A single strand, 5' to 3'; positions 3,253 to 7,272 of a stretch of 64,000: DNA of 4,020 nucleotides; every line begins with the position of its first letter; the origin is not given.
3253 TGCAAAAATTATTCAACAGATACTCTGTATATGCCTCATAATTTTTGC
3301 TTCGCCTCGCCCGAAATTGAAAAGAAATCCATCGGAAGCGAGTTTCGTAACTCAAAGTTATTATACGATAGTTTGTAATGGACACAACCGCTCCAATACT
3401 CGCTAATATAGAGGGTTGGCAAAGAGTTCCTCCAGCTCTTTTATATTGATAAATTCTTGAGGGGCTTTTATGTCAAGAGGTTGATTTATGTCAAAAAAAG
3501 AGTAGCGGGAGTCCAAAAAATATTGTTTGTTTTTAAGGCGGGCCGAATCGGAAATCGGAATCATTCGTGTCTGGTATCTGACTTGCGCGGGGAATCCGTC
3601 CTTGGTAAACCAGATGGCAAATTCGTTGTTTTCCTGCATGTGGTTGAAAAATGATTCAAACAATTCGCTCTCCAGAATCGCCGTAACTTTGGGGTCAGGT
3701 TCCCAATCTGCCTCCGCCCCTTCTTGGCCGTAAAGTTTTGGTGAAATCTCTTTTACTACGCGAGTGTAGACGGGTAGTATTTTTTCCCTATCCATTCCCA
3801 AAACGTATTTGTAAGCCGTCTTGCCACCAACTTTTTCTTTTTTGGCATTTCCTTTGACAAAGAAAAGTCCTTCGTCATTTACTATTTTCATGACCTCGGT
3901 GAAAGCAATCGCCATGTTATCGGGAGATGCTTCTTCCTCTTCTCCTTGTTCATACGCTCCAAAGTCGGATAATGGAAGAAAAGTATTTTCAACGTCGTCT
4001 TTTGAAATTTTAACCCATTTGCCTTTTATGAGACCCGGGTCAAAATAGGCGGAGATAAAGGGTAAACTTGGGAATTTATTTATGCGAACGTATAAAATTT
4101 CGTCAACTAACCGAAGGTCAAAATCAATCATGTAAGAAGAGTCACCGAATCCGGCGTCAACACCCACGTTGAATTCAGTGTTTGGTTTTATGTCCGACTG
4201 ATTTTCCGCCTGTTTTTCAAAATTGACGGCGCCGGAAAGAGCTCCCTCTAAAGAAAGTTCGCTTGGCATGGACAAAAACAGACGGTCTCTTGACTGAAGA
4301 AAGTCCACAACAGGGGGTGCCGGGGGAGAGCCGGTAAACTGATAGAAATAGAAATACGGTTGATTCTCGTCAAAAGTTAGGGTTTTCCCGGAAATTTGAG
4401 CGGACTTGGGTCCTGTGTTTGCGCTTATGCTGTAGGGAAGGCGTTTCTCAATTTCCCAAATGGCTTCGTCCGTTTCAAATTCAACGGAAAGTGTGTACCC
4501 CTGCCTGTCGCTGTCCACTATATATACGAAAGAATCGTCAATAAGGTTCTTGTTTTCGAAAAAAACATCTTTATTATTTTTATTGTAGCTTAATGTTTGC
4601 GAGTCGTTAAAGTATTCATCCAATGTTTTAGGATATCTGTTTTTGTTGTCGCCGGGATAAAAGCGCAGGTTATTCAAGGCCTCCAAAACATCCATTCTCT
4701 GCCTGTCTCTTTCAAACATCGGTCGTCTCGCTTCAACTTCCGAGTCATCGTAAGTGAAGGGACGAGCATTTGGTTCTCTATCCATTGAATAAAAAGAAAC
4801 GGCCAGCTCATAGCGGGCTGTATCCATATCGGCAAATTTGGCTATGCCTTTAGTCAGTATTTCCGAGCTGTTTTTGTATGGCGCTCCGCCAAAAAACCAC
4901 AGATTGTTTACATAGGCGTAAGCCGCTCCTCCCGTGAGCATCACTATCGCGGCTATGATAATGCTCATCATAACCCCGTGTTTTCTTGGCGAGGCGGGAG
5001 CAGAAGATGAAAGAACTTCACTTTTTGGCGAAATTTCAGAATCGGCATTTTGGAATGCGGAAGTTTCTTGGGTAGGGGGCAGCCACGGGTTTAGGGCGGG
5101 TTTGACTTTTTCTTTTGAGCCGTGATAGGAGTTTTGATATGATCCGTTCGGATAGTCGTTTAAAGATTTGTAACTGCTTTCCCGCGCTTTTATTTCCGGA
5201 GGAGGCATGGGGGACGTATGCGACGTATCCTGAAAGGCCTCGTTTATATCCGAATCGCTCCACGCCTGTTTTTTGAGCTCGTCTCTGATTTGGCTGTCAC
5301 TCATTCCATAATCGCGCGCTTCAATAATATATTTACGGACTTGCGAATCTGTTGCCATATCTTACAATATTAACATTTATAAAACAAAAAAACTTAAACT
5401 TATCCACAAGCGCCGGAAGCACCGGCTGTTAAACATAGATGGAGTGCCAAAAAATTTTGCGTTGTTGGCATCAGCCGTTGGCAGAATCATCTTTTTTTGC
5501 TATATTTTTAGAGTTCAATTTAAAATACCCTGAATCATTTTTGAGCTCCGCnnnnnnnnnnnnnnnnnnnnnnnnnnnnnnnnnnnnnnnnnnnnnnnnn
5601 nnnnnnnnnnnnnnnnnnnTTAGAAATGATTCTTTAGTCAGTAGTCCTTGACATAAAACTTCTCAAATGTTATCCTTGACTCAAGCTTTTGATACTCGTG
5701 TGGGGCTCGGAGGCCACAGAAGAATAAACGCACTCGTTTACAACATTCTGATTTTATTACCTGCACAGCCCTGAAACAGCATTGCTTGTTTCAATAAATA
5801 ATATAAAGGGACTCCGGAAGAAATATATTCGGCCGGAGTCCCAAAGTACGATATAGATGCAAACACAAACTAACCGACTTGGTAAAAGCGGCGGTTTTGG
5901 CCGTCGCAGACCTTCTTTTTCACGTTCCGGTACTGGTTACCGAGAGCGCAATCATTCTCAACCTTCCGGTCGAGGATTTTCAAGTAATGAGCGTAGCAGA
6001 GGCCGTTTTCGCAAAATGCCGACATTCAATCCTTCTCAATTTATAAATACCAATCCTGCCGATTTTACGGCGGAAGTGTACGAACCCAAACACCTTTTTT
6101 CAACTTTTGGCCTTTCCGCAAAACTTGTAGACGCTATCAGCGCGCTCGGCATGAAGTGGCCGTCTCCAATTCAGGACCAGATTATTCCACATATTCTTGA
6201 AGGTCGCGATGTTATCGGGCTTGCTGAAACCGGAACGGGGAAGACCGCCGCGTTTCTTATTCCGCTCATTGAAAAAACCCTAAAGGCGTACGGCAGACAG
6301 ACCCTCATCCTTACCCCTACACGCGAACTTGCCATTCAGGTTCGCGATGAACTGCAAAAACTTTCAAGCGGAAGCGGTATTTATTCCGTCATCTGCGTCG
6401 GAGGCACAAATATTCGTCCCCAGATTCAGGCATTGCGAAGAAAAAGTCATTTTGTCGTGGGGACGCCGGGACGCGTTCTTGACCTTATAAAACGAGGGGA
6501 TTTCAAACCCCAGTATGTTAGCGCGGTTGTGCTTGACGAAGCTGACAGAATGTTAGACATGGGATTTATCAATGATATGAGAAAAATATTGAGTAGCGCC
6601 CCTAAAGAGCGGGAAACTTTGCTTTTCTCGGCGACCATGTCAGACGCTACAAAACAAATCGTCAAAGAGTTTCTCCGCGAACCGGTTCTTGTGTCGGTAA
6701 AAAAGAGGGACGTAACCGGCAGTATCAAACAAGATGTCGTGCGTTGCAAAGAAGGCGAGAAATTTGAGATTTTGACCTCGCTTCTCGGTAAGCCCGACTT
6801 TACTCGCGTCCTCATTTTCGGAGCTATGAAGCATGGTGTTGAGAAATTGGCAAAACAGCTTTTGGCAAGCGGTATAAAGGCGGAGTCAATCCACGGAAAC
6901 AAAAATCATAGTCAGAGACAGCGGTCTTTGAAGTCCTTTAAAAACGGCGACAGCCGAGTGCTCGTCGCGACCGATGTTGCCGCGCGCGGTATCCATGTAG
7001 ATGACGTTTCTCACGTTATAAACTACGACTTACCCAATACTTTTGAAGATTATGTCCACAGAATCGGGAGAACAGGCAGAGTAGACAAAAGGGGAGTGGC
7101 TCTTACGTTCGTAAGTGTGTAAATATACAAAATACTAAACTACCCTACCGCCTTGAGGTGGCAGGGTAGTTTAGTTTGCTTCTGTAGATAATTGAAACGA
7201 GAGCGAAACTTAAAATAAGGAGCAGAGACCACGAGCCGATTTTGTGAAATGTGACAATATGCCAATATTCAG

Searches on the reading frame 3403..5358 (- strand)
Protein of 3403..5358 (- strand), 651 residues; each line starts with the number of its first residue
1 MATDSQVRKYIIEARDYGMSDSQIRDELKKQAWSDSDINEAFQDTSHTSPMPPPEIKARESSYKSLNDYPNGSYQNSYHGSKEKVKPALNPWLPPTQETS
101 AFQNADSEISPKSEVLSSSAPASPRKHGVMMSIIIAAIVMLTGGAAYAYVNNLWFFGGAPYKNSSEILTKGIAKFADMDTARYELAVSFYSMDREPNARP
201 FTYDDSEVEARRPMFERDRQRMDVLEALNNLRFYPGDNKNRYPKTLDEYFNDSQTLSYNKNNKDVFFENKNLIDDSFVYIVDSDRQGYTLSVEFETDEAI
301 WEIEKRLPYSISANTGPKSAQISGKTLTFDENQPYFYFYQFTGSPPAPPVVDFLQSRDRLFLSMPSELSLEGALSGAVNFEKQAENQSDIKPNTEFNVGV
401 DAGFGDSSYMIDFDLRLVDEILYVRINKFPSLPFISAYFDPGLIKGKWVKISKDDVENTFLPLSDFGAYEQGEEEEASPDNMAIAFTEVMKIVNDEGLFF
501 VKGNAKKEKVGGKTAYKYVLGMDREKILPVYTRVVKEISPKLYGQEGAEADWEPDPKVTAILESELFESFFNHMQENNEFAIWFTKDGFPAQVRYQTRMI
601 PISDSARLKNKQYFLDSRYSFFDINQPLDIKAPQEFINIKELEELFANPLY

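Call 17: search_protein_families(library=pfam, proteins=[window:3403-5358:-], max_evalue=0.01)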
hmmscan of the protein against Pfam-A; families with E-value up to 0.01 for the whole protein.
window:3403-5358:- (651 aa): 0 families

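Call 42: find_homologous_proteins(query=window:3403-5358:-, max_evalue=0.00001)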
Query window:3403-5358:- (651 aa): 2 proteins with E <= 0.00001 among 8000 candidates.
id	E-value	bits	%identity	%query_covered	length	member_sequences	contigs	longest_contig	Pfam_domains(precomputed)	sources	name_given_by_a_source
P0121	0.0e+0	1476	100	100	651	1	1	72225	-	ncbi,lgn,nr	ncbi:MAG: hypothetical protein Q8P86_03360 [bacterium]|nr:hypothetical protein [bacterium]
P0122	4.5e-37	146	25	97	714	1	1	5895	-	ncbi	-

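Call 43: find_encoding_contigs(protein=P0121, flank=10000, max_places=10)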
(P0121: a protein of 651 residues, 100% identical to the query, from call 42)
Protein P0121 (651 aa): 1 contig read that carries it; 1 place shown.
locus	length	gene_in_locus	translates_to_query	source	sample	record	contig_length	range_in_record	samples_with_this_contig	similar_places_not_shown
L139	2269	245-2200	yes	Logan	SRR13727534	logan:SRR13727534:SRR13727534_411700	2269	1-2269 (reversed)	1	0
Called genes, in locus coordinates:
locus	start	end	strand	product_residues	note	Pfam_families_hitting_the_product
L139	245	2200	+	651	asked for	-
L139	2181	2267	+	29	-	?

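Call 44: find_encoding_contigs(protein=P0122, flank=10000, max_places=5)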
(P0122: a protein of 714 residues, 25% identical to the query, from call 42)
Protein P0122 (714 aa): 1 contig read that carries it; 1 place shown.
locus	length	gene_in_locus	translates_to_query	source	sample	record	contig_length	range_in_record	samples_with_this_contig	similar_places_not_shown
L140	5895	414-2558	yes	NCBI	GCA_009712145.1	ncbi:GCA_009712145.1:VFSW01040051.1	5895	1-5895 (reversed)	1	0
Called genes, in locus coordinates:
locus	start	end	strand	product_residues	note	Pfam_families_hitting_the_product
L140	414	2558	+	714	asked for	-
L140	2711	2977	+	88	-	-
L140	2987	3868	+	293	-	PF03462:PCRF, PF00472:RF-1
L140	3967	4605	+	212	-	-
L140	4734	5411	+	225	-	PF02463:SMC_N (weak), PF00005:ABC_tran, PF13304:AAA_21 (faint)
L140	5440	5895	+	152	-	?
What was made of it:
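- Tried and rejected: Synteny through the 651-aa neighbour: only itself and a 25%-identical homologue, with a different gene context (calls 42-44).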

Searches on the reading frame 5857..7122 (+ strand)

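Call 61: search_protein_families(library=pfam, proteins=[window:5857-7122:+], max_evalue=0.0001)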
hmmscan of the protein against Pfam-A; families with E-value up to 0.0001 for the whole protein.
window:5857-7122:+ (421 aa): 3 families
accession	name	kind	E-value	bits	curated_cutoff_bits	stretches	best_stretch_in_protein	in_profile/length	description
PF00270.35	DEAD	-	2.8e-48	164.3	26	1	103-266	1-165/167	DEAD/DEAH box helicase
PF00271.37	Helicase_C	-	1.1e-32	113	23.5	1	301-409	1-109/110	Helicase conserved C-terminal domain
PF04851.21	ResIII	-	1.5e-07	31.9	22.5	1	123-262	30-163/164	Type III restriction enzyme, res subunit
